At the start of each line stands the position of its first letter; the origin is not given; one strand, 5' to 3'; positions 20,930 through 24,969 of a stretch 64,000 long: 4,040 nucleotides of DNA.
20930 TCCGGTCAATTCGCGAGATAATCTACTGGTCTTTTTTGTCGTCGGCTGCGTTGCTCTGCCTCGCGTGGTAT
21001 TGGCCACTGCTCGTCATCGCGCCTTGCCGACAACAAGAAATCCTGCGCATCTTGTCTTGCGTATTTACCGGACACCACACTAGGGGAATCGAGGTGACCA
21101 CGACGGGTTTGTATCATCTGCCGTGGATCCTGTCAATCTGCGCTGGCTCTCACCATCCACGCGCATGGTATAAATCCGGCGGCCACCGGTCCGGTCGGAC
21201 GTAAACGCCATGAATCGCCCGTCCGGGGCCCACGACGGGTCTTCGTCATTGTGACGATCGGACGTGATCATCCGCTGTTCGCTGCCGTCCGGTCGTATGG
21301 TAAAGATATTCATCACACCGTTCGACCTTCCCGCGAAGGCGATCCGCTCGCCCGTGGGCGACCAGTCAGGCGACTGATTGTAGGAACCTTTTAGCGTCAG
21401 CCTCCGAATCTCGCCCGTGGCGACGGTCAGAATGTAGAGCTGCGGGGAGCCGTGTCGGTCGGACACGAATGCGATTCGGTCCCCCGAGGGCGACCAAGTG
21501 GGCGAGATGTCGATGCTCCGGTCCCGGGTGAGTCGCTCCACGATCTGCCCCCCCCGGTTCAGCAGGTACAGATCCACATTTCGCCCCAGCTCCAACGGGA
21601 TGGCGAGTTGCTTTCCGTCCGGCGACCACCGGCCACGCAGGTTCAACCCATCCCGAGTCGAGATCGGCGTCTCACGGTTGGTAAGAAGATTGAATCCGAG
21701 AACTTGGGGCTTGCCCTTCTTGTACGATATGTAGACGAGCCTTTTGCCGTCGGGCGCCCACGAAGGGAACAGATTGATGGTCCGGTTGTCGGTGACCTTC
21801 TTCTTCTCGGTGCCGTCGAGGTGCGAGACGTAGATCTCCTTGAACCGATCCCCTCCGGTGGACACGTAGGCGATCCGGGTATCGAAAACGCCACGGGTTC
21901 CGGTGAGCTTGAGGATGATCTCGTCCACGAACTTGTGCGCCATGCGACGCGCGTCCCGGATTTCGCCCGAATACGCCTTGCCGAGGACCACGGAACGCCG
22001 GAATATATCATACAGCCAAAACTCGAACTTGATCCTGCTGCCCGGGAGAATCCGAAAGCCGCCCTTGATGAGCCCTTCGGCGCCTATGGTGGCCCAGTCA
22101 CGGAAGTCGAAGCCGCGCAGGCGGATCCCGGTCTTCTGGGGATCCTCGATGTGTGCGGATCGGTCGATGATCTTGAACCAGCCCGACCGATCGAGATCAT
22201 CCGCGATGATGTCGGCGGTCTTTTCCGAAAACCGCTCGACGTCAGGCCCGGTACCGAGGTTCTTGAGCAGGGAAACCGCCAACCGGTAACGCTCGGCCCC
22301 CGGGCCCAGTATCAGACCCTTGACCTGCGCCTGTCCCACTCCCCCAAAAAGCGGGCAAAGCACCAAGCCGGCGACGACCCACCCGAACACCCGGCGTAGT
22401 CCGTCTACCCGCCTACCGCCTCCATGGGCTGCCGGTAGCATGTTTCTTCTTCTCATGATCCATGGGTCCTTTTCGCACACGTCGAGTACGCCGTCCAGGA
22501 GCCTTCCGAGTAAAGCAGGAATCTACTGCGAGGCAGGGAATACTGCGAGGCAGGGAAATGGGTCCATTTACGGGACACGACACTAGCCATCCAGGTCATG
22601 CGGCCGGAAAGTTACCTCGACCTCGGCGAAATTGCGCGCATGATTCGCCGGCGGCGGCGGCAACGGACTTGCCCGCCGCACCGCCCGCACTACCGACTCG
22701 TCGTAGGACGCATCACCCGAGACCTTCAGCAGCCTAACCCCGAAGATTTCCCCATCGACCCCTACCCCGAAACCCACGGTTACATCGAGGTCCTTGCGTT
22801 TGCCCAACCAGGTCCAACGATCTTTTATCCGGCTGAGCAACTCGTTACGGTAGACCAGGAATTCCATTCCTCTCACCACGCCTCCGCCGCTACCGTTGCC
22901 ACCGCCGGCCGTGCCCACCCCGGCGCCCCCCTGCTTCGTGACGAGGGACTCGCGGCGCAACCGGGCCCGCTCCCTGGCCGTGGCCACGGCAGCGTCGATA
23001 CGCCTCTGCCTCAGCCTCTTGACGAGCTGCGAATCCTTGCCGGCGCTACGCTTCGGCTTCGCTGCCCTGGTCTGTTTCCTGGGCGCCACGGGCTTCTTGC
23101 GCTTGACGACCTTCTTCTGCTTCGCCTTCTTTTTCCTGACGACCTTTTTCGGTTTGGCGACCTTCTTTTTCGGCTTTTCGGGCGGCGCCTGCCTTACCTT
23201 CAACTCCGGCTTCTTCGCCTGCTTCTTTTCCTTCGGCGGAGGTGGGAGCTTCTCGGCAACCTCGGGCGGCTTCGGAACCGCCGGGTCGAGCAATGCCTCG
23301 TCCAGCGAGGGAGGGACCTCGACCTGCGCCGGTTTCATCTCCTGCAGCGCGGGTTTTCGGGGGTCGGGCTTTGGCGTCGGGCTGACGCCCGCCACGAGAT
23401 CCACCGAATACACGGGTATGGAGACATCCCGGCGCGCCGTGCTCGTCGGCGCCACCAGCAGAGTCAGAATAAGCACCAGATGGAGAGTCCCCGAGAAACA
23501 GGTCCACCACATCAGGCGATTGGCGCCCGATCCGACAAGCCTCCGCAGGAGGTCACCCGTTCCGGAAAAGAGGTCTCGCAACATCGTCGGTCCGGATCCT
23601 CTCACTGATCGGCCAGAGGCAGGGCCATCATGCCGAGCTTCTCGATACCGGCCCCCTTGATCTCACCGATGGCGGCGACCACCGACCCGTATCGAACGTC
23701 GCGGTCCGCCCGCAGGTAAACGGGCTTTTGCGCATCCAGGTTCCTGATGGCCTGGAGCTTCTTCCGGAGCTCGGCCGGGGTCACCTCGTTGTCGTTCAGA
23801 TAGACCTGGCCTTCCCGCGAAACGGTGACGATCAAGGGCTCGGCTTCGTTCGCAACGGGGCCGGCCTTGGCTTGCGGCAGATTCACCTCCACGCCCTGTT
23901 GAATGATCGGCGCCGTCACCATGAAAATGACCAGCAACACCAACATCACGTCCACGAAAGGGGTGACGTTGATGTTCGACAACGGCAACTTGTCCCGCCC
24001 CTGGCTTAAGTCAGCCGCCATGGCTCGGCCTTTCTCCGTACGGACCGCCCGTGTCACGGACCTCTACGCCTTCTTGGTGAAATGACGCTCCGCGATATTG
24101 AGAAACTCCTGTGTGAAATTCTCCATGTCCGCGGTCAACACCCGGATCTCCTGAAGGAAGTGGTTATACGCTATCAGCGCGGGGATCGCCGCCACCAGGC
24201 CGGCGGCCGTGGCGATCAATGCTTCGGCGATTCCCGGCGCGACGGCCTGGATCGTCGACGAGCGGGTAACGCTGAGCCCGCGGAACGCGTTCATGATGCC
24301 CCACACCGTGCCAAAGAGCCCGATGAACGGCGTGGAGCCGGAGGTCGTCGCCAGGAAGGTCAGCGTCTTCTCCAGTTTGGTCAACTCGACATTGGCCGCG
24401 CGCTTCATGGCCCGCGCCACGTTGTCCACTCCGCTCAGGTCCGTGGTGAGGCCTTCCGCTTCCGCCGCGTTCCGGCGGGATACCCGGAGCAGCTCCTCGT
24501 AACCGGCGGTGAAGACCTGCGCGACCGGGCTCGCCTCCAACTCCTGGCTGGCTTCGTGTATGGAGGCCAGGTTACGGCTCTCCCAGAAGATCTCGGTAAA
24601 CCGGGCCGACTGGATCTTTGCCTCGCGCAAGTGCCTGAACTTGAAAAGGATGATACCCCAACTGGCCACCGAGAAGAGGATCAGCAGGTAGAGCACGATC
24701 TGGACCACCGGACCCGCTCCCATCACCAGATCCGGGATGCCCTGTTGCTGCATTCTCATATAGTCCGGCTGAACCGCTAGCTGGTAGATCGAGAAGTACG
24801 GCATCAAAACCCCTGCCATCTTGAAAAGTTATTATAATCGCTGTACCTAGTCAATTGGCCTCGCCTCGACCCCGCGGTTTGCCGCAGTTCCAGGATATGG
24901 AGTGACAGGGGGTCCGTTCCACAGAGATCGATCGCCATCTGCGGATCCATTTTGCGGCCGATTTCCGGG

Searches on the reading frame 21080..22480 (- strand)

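Call 31: search_protein_families(library=pfam, proteins=[window:21080-22480:-], max_evalue=0.0001)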
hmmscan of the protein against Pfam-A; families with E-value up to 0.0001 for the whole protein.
window:21080-22480:- (466 aa): 6 families
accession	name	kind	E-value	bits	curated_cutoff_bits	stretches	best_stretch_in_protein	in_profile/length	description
PF07676.18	PD40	-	1.6e-43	146.2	20.9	3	315-350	2-38/38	WD40-like Beta Propeller Repeat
PF04052.18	TolB_N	-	2.9e-16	59.9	22.4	1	57-162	5-103/106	TolB amino-terminal domain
PF00930.27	DPPIV_N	-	2.6e-10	40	22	0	305-373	26-93/354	Dipeptidyl peptidase IV (DPP IV) N-terminal region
PF25174.1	Beta-prop_THOC3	-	9.7e-06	25.2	305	0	263-430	74-234/272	THOC3 beta-propeller domain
PF14583.12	Pectate_lyase22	-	1.4e-05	24.5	30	0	220-258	222-262/386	Oligogalacturonate lyase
PF25460.1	Beta-prop_Aladin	-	8.1e-05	22.3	171.1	0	328-444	117-227/340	Aladin seven-bladed propeller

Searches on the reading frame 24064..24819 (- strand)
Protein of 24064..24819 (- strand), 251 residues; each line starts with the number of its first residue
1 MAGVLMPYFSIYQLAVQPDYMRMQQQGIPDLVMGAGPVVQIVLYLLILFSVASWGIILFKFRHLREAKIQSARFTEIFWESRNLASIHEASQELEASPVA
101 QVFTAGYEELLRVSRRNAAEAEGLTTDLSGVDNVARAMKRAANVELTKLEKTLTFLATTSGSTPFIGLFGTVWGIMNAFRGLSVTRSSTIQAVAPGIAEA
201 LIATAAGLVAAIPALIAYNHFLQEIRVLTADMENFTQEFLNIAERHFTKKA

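Call 11: search_protein_families(library=pfam, proteins=[window:24064-24819:-], max_evalue=0.0001)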
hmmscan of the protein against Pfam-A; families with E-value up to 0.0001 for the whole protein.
window:24064-24819:- (251 aa): 1 family
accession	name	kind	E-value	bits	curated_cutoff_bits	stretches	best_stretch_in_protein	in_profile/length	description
PF01618.21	MotA_ExbB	-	4.9e-34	117.3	22.9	1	100-233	7-126/127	MotA/TolQ/ExbB proton channel family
